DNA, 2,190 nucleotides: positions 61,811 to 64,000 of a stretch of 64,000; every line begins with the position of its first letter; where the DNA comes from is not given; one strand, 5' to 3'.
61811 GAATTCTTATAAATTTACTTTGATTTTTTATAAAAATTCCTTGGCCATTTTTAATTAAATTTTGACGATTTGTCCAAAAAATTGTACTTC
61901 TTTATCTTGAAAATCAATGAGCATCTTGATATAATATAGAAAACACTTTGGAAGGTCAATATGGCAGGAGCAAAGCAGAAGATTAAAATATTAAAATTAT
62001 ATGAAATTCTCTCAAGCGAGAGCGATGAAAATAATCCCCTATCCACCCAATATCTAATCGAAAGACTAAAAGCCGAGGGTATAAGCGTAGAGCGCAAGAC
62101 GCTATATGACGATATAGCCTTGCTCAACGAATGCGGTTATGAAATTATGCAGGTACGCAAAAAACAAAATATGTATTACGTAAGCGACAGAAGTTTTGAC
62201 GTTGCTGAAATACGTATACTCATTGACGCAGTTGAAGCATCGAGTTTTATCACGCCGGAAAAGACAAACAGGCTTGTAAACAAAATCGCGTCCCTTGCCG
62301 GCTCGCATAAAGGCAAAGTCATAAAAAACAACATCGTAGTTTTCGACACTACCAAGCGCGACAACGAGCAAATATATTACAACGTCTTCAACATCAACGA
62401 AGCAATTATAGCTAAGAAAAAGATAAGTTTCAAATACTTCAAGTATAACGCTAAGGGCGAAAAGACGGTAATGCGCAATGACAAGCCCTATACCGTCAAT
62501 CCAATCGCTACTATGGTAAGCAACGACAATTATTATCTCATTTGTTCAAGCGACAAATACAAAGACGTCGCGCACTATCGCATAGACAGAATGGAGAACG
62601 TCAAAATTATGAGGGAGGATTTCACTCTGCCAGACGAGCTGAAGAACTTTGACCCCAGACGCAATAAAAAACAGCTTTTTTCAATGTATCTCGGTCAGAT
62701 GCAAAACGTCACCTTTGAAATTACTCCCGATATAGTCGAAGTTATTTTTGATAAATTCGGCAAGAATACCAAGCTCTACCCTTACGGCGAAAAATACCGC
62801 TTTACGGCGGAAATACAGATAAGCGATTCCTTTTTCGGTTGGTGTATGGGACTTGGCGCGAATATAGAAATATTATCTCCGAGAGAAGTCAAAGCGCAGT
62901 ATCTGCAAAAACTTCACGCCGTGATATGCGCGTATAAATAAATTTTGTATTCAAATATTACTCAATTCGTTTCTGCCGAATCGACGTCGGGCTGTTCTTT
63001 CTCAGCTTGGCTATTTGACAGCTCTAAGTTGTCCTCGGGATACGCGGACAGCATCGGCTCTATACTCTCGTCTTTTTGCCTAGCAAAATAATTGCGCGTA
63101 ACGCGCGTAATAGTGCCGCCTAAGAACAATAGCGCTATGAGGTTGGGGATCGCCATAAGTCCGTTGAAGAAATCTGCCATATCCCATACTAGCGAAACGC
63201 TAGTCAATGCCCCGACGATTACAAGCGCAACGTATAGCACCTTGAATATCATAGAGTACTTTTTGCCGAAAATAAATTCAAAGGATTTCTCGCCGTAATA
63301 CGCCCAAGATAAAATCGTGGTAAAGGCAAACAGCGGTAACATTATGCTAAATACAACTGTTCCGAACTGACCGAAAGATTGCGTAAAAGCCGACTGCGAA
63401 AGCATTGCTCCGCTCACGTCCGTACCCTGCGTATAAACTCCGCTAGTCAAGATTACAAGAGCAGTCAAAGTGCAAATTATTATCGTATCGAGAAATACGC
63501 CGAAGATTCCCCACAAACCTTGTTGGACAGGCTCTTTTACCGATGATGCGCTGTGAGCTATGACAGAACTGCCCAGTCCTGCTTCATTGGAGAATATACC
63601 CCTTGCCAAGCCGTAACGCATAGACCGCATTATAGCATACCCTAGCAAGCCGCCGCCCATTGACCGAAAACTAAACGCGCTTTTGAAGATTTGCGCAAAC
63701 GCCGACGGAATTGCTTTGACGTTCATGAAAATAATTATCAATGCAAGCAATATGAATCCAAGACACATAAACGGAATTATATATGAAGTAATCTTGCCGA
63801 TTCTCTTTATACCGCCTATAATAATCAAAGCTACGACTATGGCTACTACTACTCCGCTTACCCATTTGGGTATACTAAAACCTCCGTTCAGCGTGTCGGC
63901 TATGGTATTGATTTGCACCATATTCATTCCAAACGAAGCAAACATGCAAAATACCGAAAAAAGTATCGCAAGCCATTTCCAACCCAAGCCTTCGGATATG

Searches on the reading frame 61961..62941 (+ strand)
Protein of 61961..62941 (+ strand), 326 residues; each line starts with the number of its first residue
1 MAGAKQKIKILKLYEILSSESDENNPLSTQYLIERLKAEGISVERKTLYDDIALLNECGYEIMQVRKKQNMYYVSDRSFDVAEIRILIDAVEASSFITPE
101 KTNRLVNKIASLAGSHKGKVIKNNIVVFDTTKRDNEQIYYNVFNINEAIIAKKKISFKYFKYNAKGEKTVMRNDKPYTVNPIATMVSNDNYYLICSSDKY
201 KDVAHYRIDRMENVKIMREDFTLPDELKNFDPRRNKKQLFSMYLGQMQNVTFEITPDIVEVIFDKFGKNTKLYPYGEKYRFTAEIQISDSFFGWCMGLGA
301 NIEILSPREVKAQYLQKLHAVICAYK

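Call 6: search_protein_families(library=pfam, proteins=[window:61961-62941:+])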
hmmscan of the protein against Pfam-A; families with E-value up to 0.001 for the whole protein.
window:61961-62941:+ (326 aa): 3 families
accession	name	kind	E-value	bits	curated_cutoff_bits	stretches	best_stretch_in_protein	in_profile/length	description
PF13280.12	WYL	-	1e-10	41.9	21.8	1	144-216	5-70/70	WYL domain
PF25583.1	WCX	-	1.5e-05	25.7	23.9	1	249-320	4-74/76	WCX domain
PF08279.18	HTH_11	-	0.00061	20.1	25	0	25-68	14-52/55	HTH domain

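Call 9: find_encoding_contigs(protein=window:61961-62941:+, flank=10000, max_places=10)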
Protein window:61961-62941:+ (326 aa): 23 contigs read that carry it; 7 places shown.
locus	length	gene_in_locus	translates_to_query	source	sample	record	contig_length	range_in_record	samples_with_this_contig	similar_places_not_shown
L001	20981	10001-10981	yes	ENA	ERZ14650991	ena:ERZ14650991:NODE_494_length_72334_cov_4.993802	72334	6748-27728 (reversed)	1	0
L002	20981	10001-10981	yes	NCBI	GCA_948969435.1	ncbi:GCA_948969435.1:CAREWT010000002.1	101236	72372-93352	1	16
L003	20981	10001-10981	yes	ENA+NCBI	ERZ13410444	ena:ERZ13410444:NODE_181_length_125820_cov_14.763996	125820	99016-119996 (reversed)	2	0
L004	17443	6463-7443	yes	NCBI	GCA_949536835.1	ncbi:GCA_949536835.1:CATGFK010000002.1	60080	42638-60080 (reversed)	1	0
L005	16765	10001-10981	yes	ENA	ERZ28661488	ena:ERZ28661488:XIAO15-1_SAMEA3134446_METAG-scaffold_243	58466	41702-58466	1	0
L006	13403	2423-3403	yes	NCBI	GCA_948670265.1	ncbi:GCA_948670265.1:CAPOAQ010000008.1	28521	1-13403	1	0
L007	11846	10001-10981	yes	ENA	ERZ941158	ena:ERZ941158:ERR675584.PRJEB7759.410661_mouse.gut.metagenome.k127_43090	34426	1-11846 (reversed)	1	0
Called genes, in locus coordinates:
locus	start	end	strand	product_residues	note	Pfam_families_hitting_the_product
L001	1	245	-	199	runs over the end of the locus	PF07081:DUF1349, PF17851:GH43_C2 (weak)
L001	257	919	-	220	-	PF00702:Hydrolase, PF12710:HAD, PF13419:HAD_2, PF13242:Hydrolase_like (weak)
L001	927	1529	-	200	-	PF04263:TPK_catalytic, PF04265:TPK_B1_binding (weak)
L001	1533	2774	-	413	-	PF00465:Fe-ADH, PF13685:Fe-ADH_2, PF25137:ADH_Fe_C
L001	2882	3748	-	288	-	PF00849:PseudoU_synth_2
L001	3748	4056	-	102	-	PF01035:DNA_binding_1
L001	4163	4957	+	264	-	PF01925:TauE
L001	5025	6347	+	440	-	PF00884:Sulfatase, PF01663:Phosphodiest, PF02995:DUF229 (weak), PF16347:SGSH_C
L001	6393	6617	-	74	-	-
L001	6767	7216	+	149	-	PF13560:HTH_31 (weak), PF13744:HTH_37 (faint), PF01381:HTH_3, PF07022:Phage_CI_repr (faint), PF12844:HTH_19, PF12844:HTH_19, PF13560:HTH_31, PF01381:HTH_3, +4 more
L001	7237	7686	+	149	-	PF13560:HTH_31 (weak), PF01381:HTH_3, PF12844:HTH_19, PF13443:HTH_26 (faint), PF12844:HTH_19, PF13560:HTH_31 (weak), PF01381:HTH_3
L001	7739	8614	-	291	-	PF01522:Polysacc_deac_1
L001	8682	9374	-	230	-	PF01520:Amidase_3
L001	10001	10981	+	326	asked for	PF13280:WYL, PF25583:WCX (faint)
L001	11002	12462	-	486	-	PF01235:Na_Ala_symp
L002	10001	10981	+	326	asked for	PF13280:WYL, PF25583:WCX (faint)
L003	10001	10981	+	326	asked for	PF13280:WYL, PF25583:WCX (faint)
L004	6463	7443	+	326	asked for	PF13280:WYL, PF25583:WCX (faint)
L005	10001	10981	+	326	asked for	PF13280:WYL, PF25583:WCX (faint)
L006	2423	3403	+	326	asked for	PF13280:WYL, PF25583:WCX (faint)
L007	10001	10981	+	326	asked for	PF13280:WYL, PF25583:WCX (faint)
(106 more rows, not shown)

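Call 11: find_homologous_proteins(query=window:61961-62941:+)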
Query window:61961-62941:+ (326 aa): 1053 proteins with E <= 0.001 among 1977 candidates; the best 120 are listed.
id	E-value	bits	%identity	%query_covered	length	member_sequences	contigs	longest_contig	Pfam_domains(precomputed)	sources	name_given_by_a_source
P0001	2.2e-211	719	100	100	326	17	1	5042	PF13280.13,PF25583.2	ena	-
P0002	1.5e-206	703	97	100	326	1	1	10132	PF13280.13,PF25583.2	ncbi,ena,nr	ncbi:MAG: transcriptional regulator [Clostridia bacterium]|nr:transcriptional regulator [Clostridia 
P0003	3.8e-187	639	87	100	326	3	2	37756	PF13280.13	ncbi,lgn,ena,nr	ncbi:MAG: transcriptional regulator [Clostridia bacterium]|nr:transcriptional regulator [Clostridia 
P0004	4.1e-186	636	88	100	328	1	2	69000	PF13280.13,PF25583.2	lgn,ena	-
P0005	1.4e-183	627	86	100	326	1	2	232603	PF13280.13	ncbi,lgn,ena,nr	ncbi:MAG: WYL domain-containing protein [Clostridia bacterium]|nr:WYL domain-containing protein [Clo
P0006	1.4e-182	624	86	100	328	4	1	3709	PF13280.13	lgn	-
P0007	2.4e-179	613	85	100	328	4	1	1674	PF13280.13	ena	-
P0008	8.8e-179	612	85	100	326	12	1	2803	PF13280.13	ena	-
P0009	2.3e-178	610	84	100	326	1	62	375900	PF13280.13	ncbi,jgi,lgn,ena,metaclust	metaclust:\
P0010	2.6e-178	610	85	100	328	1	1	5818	PF13280.13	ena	-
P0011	3.5e-177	606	84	100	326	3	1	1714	PF16902.12,PF13280.13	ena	-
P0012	2.9e-176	603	83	100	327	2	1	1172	PF13280.13,PF25583.2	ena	-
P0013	9.2e-174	595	87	93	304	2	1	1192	PF13280.13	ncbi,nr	ncbi:MAG: WYL domain-containing protein, partial [Clostridia bacterium]|nr:WYL domain-containing pro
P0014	2.6e-163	561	76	100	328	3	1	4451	PF13280.13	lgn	-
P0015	5.8e-163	560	78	96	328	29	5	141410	PF13280.13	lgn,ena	-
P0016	9.7e-163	559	78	96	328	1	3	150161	PF13280.13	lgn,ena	-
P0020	4.8e-142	491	69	98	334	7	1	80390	PF13280.13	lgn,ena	-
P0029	2.8e-126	439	62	96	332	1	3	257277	PF13280.13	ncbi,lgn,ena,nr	ncbi:MAG: transcriptional regulator [Clostridia bacterium]|nr:transcriptional regulator [Clostridia 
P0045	1.0e-94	336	51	98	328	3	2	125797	PF13280.13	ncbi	-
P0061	1.6e-90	322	48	95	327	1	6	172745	PF13280.13,PF25583.2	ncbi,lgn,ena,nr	ncbi:MAG: WYL domain-containing protein [Clostridia bacterium]|nr:WYL domain-containing protein [Clo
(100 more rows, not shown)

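Call 14: find_encoding_contigs(protein=P0009, flank=10000, max_places=2)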
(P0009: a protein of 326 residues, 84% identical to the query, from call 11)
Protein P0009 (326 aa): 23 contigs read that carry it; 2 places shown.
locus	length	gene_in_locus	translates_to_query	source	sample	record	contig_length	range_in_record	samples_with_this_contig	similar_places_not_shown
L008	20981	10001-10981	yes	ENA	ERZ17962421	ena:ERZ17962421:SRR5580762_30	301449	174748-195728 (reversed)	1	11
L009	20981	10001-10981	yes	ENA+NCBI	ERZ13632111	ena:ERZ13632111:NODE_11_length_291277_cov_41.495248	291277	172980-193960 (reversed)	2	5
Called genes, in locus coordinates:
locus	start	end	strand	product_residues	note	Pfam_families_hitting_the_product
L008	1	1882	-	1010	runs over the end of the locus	-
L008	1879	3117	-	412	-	PF00512:HisKA, PF02518:HATPase_c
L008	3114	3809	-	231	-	PF00072:Response_reg, PF00486:Trans_reg_C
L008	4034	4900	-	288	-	PF00849:PseudoU_synth_2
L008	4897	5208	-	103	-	PF01035:DNA_binding_1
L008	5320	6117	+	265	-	PF01925:TauE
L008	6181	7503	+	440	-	PF00884:Sulfatase, PF01663:Phosphodiest, PF02995:DUF229 (weak), PF16347:SGSH_C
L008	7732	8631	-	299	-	PF01522:Polysacc_deac_1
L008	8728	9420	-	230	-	PF01520:Amidase_3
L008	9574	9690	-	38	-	-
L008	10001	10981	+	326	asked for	PF13280:WYL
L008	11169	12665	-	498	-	PF01235:Na_Ala_symp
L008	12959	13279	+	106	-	-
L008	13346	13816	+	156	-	-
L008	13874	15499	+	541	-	PF16499:Melibiase_2, PF17801:Melibiase_C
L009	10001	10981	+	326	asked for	PF13280:WYL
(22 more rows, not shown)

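Call 15: find_encoding_contigs(protein=P0016, flank=10000, max_places=2)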
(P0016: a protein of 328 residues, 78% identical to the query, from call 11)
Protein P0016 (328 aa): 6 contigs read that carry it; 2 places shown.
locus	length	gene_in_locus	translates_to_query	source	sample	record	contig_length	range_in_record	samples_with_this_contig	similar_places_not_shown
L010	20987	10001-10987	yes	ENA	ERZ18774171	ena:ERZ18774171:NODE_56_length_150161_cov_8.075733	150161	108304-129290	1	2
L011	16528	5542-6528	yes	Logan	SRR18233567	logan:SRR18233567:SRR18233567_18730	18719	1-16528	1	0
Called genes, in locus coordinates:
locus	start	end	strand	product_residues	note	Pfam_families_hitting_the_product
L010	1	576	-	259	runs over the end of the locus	-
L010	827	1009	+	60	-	-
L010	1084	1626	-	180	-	-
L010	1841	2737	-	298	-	PF04294:VanW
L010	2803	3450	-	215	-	PF00702:Hydrolase, PF12710:HAD, PF13419:HAD_2, PF13242:Hydrolase_like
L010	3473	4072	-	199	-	PF04263:TPK_catalytic, PF04265:TPK_B1_binding (weak)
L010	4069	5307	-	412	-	PF00465:Fe-ADH, PF13685:Fe-ADH_2, PF25137:ADH_Fe_C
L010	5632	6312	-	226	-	PF01209:Ubie_methyltran, PF13489:Methyltransf_23, PF00891:Methyltransf_2, PF05175:MTS (weak), PF08241:Methyltransf_11, PF08242:Methyltransf_12, PF13649:Methyltransf_25, PF13847:Methyltransf_31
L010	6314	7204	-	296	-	PF00849:PseudoU_synth_2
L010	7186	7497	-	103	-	PF01035:DNA_binding_1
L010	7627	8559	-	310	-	PF01522:Polysacc_deac_1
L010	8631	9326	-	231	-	PF01520:Amidase_3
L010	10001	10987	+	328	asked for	PF13280:WYL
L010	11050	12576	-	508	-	PF01235:Na_Ala_symp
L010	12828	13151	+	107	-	-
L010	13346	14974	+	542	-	PF16499:Melibiase_2, PF17801:Melibiase_C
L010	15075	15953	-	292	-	PF02661:Fic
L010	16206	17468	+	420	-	PF00278:Orn_DAP_Arg_deC, PF02784:Orn_Arg_deC_N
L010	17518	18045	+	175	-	-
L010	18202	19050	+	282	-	-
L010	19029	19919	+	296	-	PF00089:Trypsin, PF13365:Trypsin_2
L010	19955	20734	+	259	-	PF04002:RadC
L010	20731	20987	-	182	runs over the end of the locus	PF00588:SpoU_methylase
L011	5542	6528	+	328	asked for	PF13280:WYL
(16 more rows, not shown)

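Call 16: find_encoding_contigs(protein=P0029, flank=10000, max_places=2)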
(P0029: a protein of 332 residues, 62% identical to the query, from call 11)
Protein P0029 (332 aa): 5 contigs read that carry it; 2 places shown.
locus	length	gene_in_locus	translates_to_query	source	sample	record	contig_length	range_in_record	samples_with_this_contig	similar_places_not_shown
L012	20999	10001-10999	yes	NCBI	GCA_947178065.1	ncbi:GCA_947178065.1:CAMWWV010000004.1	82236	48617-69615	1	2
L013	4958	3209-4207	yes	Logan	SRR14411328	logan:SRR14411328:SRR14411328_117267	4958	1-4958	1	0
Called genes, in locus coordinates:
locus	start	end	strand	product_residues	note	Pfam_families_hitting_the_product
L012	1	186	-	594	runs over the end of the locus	PF01411:tRNA-synt_2c, PF07973:tRNA_SAD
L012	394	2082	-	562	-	PF03485:Arg_tRNA_synt_N, PF00750:tRNA-synt_1d, PF05746:DALR_1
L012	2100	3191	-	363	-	PF01926:MMR_HSR1, PF02421:FeoB_N, PF06071:YchF-GTPase_C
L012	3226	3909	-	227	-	PF02660:G3P_acyltransf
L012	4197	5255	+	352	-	-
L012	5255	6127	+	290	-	PF04055:Radical_SAM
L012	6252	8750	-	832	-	-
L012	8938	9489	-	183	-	-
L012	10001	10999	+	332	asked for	PF13280:WYL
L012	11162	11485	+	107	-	-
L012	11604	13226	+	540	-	PF16499:Melibiase_2, PF17801:Melibiase_C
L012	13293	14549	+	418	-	PF00278:Orn_DAP_Arg_deC, PF02784:Orn_Arg_deC_N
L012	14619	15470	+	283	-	-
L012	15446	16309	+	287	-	PF00089:Trypsin, PF13365:Trypsin_2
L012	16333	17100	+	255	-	PF04002:RadC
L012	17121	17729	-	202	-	PF01966:HD (weak)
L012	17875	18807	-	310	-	PF04294:VanW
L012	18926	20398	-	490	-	PF04932:Wzy_C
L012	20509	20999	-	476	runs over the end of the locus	-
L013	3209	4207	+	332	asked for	PF13280:WYL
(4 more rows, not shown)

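Call 20: find_encoding_contigs(protein=P0045, flank=10000, max_places=1)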
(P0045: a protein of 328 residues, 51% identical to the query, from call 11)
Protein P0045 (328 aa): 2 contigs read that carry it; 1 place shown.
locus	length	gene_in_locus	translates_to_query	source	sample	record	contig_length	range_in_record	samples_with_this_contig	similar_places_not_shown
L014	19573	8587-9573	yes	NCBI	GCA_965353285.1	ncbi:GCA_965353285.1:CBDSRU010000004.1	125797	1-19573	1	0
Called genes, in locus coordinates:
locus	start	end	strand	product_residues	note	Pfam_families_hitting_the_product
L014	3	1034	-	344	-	?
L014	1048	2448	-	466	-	PF04326:SLFN_AlbA_2, PF13749:HATPase_c_4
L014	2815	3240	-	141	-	-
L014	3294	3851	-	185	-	-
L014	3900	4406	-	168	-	-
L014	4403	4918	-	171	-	-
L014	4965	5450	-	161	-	-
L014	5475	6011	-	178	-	PF01381:HTH_3 (weak)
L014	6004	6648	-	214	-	-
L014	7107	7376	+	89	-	-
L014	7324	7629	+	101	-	-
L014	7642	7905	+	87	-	-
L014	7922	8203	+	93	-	-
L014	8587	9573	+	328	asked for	PF13280:WYL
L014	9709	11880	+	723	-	PF01336:tRNA_anti-codon (faint)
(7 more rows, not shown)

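Call 21: find_encoding_contigs(protein=P0061, flank=10000, max_places=1)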
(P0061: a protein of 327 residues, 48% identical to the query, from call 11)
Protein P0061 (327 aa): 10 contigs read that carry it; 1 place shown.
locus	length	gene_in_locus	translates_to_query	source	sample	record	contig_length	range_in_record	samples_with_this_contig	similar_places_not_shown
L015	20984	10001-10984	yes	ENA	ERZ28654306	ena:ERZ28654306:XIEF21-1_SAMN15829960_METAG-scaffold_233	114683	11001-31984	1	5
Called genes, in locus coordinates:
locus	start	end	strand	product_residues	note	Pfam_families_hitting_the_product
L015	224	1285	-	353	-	-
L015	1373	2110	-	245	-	-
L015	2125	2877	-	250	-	PF18742:DpnII-MboI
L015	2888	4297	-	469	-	PF01420:Methylase_S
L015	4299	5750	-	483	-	PF12161:HsdM_N, PF02384:N6_Mtase, PF07669:Eco57I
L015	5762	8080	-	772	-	PF13588:HSDR_N_2 (faint), PF04313:HSDR_N (weak), PF04851:ResIII, PF00270:DEAD, PF18766:SWI2_SNF2, PF00271:Helicase_C (weak), PF08463:EcoEI_R_C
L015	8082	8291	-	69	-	PF13443:HTH_26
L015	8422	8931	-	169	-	-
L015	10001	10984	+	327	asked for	PF13280:WYL, PF25583:WCX (weak)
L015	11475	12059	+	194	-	PF00160:Pro_isomerase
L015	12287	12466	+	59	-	-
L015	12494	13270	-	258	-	PF02535:Zip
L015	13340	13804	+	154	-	PF00293:NUDIX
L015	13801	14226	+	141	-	PF04463:2-thiour_desulf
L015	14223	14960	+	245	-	PF05116:S6PP (faint), PF08282:Hydrolase_3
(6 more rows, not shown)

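Call 22: find_encoding_contigs(protein=P0020, flank=10000, max_places=1)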
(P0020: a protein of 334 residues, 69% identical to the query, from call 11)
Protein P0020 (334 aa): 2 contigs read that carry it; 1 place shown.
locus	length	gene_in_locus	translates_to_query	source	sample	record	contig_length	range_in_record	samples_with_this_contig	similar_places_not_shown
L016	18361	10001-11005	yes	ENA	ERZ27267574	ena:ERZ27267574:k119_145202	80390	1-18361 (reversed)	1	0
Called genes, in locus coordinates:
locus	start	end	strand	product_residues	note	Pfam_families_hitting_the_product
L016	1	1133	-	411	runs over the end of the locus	-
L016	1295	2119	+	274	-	PF00456:Transketolase_N, PF13292:DXP_synthase_N, PF00676:E1_dh, PF02775:TPP_enzyme_C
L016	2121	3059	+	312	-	PF02779:Transket_pyr, PF02780:Transketolase_C, PF22613:Transketolase_C_1 (weak)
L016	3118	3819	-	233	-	PF00702:Hydrolase, PF13419:HAD_2, PF13242:Hydrolase_like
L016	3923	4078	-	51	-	PF00301:Rubredoxin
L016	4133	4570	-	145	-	PF07883:Cupin_2 (weak)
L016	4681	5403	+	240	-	PF02384:N6_Mtase, PF05175:MTS, PF05971:Methyltransf_10, PF06325:PrmA, PF01170:UPF0020 (weak), PF02475:TRM5-TYW2_MTfase (weak), PF13847:Methyltransf_31, PF13649:Methyltransf_25, +1 more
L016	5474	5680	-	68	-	PF13560:HTH_31 (weak), PF12844:HTH_19, PF01381:HTH_3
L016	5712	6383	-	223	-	-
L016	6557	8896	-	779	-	-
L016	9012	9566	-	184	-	-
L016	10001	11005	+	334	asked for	PF13280:WYL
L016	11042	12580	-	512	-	PF01235:Na_Ala_symp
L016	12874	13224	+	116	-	-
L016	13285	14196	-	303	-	PF04204:HTS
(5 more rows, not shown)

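Call 43: search_protein_families(library=ncbifam, proteins=[window:61961-62941:+, L012:8938-9489:-, L012:6252-8750:-], max_evalue=0.00001)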
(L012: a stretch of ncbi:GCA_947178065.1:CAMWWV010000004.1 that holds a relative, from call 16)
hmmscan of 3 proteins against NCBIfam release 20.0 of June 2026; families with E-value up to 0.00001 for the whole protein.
window:61961-62941:+ (326 aa): 0 families

L012:8938-9489:- (183 aa): 0 families

L012:6252-8750:- (832 aa): 0 families

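Call 53: search_solved_structures(query=window:61961-62941:+, max_evalue=0.01)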
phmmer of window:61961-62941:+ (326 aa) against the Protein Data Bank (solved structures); distinct sequences matched with E-value up to 0.01: 0.

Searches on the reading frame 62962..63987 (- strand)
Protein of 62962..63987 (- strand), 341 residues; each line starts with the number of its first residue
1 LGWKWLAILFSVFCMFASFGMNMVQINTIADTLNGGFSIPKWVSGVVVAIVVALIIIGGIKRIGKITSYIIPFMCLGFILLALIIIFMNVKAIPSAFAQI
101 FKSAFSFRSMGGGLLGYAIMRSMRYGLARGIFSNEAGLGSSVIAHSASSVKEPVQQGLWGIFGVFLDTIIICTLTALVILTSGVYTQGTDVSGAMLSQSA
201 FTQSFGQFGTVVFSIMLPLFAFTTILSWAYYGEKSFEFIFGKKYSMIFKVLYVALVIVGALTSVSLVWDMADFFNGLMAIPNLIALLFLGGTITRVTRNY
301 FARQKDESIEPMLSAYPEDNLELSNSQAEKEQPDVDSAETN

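Call 6: search_protein_families(library=pfam, proteins=[window:62962-63987:-])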
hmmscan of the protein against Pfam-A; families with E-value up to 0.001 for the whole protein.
window:62962-63987:- (341 aa): 1 family
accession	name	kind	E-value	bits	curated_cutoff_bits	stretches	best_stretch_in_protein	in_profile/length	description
PF01235.23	Na_Ala_symp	-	4.2e-102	342.8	24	1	1-311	92-390/392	Sodium:alanine symporter family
